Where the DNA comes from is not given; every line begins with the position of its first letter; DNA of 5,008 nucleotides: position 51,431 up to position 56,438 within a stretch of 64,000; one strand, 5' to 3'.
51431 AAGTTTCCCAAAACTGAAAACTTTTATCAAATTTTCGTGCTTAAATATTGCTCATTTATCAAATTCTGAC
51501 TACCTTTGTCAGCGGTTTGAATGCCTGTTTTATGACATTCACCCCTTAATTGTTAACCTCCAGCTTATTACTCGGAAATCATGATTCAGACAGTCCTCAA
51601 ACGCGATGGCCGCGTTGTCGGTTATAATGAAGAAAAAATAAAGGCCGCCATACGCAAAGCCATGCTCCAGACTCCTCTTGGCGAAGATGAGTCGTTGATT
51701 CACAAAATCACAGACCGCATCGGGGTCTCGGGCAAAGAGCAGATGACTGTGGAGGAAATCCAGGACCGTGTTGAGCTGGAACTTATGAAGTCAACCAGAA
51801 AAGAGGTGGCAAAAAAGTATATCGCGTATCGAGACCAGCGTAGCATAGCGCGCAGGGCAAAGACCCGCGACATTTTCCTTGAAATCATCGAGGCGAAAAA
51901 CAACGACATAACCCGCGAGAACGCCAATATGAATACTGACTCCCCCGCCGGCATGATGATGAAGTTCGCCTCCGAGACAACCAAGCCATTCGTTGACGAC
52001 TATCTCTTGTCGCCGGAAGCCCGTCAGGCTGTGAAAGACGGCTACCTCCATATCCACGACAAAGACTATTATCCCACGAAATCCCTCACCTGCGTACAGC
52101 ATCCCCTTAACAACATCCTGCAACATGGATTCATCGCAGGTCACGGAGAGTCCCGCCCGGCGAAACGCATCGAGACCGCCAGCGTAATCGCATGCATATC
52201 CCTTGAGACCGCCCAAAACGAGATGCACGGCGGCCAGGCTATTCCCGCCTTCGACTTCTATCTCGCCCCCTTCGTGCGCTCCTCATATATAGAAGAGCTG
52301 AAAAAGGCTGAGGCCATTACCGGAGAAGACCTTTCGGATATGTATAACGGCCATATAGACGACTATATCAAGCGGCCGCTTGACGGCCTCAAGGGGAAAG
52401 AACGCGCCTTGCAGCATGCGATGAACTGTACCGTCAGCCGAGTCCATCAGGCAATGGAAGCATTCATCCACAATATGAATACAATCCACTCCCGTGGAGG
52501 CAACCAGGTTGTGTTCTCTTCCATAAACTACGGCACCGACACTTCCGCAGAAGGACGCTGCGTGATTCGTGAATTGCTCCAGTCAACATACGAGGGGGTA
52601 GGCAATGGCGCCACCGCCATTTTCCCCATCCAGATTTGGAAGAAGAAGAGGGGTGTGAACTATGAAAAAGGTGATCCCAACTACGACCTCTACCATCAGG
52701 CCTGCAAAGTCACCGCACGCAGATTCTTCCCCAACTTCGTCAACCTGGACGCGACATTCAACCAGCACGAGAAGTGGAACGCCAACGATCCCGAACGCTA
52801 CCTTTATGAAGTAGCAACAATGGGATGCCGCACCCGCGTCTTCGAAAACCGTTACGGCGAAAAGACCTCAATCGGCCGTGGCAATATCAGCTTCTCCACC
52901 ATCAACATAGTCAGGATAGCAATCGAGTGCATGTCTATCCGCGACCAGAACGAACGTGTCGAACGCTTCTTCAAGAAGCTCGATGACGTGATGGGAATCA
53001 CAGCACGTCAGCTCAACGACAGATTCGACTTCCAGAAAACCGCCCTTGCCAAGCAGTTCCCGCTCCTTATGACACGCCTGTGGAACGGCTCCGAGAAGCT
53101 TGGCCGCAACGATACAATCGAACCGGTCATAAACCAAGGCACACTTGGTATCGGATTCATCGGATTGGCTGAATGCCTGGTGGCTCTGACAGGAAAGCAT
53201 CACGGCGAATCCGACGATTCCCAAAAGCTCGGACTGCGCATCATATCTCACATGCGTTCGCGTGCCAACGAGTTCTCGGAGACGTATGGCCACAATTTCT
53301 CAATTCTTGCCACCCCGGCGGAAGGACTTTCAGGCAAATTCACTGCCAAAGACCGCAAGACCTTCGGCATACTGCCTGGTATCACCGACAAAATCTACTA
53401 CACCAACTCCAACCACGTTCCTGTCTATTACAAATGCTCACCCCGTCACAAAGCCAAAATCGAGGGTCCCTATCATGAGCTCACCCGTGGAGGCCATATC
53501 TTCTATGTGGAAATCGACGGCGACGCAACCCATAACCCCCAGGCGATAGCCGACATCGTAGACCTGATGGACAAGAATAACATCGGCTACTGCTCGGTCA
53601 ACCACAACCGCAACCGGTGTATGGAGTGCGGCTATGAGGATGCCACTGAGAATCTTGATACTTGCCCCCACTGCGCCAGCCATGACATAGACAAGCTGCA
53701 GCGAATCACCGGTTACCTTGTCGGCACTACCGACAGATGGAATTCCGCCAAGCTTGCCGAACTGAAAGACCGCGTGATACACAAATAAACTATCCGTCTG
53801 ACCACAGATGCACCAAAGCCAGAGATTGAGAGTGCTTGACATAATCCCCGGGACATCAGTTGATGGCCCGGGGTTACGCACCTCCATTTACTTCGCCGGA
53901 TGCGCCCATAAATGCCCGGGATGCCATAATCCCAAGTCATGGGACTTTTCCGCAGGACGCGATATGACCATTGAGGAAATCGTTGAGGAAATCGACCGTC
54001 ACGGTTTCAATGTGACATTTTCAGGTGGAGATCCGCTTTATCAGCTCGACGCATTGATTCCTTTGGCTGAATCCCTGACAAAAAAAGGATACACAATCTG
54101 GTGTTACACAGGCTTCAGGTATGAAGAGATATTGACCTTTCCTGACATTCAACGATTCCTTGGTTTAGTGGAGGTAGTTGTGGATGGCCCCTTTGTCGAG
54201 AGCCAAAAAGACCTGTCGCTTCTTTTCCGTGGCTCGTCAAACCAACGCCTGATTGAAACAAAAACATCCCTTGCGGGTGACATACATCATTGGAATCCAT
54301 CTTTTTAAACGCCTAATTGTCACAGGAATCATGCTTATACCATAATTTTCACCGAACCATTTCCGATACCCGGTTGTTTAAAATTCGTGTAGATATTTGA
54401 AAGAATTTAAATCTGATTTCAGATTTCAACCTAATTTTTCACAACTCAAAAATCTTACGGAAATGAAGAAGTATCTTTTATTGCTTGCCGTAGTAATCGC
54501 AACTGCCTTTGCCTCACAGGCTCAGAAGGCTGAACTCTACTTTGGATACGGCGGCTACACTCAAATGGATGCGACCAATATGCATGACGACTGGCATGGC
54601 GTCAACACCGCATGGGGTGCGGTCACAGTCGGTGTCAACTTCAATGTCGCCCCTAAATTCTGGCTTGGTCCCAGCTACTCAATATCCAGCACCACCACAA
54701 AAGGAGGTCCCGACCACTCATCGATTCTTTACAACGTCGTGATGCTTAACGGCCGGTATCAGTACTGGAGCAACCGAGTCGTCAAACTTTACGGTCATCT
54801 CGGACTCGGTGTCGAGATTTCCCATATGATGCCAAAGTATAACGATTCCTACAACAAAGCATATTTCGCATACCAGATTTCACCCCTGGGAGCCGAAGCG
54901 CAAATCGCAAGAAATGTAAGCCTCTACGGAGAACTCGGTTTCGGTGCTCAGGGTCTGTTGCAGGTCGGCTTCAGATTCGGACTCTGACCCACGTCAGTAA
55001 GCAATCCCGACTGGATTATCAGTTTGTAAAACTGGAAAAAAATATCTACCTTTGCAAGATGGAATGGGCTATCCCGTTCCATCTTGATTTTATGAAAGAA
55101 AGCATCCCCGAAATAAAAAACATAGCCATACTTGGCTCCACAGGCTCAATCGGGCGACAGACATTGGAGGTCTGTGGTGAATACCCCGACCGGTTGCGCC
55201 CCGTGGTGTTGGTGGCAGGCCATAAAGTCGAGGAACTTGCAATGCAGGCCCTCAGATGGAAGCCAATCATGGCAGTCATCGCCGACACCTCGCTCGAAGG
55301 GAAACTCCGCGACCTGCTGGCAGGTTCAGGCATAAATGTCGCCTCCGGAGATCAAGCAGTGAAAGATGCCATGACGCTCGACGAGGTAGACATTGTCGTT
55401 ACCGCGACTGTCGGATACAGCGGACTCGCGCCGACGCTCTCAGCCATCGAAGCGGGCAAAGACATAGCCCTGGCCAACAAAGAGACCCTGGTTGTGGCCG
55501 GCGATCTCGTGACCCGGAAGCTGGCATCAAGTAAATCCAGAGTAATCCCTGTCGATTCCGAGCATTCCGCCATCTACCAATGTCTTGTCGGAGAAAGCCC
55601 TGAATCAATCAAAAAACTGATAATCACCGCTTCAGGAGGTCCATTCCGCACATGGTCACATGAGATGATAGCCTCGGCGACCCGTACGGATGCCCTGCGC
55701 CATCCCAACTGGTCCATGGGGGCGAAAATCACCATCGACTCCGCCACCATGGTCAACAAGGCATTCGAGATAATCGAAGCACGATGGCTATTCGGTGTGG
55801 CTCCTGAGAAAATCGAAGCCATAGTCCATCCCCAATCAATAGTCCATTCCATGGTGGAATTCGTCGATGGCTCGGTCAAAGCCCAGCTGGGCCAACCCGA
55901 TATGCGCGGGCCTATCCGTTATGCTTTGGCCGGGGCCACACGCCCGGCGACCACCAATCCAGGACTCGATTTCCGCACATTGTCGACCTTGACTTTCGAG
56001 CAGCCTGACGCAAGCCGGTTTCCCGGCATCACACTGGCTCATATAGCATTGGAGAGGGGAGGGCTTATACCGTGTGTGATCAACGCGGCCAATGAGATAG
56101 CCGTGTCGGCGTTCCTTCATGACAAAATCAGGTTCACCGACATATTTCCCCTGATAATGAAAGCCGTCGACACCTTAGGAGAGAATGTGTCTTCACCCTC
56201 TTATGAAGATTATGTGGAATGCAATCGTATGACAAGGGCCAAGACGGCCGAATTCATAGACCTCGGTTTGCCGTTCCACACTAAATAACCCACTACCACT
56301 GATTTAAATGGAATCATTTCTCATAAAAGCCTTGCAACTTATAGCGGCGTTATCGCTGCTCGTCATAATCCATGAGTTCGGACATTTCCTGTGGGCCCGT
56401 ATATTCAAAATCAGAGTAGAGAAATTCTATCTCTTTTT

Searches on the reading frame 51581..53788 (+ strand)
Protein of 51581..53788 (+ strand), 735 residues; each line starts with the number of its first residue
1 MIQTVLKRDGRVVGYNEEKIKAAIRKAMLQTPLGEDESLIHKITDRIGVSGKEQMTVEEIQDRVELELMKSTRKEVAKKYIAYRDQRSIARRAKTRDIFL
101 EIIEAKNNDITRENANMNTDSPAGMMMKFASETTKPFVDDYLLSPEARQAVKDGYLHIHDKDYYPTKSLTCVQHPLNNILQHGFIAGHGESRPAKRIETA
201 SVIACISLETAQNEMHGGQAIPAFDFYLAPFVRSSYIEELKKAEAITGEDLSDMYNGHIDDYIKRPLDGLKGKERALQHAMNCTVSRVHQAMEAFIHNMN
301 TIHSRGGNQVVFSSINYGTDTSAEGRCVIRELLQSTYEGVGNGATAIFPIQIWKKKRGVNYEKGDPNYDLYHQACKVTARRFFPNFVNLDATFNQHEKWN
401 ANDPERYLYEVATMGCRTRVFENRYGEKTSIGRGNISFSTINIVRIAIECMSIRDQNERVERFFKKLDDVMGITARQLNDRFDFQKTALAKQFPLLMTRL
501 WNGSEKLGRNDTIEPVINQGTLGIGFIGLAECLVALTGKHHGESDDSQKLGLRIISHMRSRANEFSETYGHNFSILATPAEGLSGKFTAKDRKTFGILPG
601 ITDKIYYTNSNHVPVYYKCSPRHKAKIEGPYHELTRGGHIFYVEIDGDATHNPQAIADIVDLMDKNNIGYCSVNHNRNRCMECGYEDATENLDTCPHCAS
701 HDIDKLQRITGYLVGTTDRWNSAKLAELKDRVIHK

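Call 80: search_protein_families(library=pfam, proteins=[window:51581-53788:+], max_evalue=0.00001)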
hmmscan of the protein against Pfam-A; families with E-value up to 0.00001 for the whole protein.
window:51581-53788:+ (735 aa): 2 families
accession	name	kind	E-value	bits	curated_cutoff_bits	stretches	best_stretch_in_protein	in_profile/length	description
PF13597.11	NRDD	-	6.5e-197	656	26.2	1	113-734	1-562/562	Anaerobic ribonucleoside-triphosphate reductase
PF03477.21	ATP-cone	-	1.8e-20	73.7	25.8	1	4-88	2-87/88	ATP cone domain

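Call 93: list_cluster_members(proteins=[window:51581-53788:+, window:55059-56288:+, window:56308-57630:+, window:57641-58822:+, window:58859-60904:+, window:16509-19121:+, window:19176-21308:+, window:4913-6631:-, window:7616-8911:-, window:13628-16261:-])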
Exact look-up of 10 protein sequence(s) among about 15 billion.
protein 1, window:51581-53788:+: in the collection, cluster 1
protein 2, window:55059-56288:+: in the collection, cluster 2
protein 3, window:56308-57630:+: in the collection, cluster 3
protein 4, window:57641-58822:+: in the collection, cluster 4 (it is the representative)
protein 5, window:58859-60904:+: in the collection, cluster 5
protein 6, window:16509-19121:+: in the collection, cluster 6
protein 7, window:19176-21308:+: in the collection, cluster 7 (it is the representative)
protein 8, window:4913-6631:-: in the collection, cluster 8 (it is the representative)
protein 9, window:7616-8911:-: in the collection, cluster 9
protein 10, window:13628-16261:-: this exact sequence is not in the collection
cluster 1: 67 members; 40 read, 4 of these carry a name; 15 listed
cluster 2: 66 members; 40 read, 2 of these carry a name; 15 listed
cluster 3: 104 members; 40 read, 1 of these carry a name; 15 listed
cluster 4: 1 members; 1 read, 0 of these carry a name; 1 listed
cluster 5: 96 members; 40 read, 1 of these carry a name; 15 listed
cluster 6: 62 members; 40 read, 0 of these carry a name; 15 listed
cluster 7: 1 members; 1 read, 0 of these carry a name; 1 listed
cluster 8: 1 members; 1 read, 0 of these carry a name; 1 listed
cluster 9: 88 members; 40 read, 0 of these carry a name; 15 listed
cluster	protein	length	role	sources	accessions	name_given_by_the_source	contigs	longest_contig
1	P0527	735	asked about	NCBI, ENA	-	-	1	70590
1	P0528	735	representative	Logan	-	-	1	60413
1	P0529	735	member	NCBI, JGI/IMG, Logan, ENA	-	ribonucleoside-triphosphate reductase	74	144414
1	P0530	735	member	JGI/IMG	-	ribonucleoside-triphosphate reductase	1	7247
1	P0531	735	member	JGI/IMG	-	ribonucleoside-triphosphate reductase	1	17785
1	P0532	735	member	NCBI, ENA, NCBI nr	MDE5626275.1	MAG: anaerobic ribonucleoside triphosphate reductase [Muribaculaceae bacterium] | anaerobic ribonucleoside triphosphate reductase [Muribaculaceae bacterium]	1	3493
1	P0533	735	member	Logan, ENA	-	-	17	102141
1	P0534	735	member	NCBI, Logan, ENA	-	-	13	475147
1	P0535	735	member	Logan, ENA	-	-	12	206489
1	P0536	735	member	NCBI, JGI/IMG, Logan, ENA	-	-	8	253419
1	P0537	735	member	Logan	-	-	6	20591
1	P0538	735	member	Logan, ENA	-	-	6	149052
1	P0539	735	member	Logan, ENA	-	-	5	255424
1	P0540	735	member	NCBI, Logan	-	-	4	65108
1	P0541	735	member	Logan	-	-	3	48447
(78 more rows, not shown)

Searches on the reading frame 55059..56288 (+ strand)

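Call 80: search_protein_families(library=pfam, proteins=[window:55059-56288:+], max_evalue=0.00001)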
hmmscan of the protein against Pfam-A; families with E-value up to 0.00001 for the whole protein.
window:55059-56288:+ (409 aa): 3 families
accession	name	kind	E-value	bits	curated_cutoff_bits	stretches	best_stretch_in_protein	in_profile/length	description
PF08436.17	DXP_redisom_C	-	2.3e-39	133.9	26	1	162-245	1-84/84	1-deoxy-D-xylulose 5-phosphate reductoisomerase C-terminal domain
PF02670.22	DXP_reductoisom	-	2.7e-39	135.2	21.7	1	22-148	1-129/129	1-deoxy-D-xylulose 5-phosphate reductoisomerase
PF13288.12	DXPR_C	-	2.2e-33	115.4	27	1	277-394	1-114/115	DXP reductoisomerase C-terminal domain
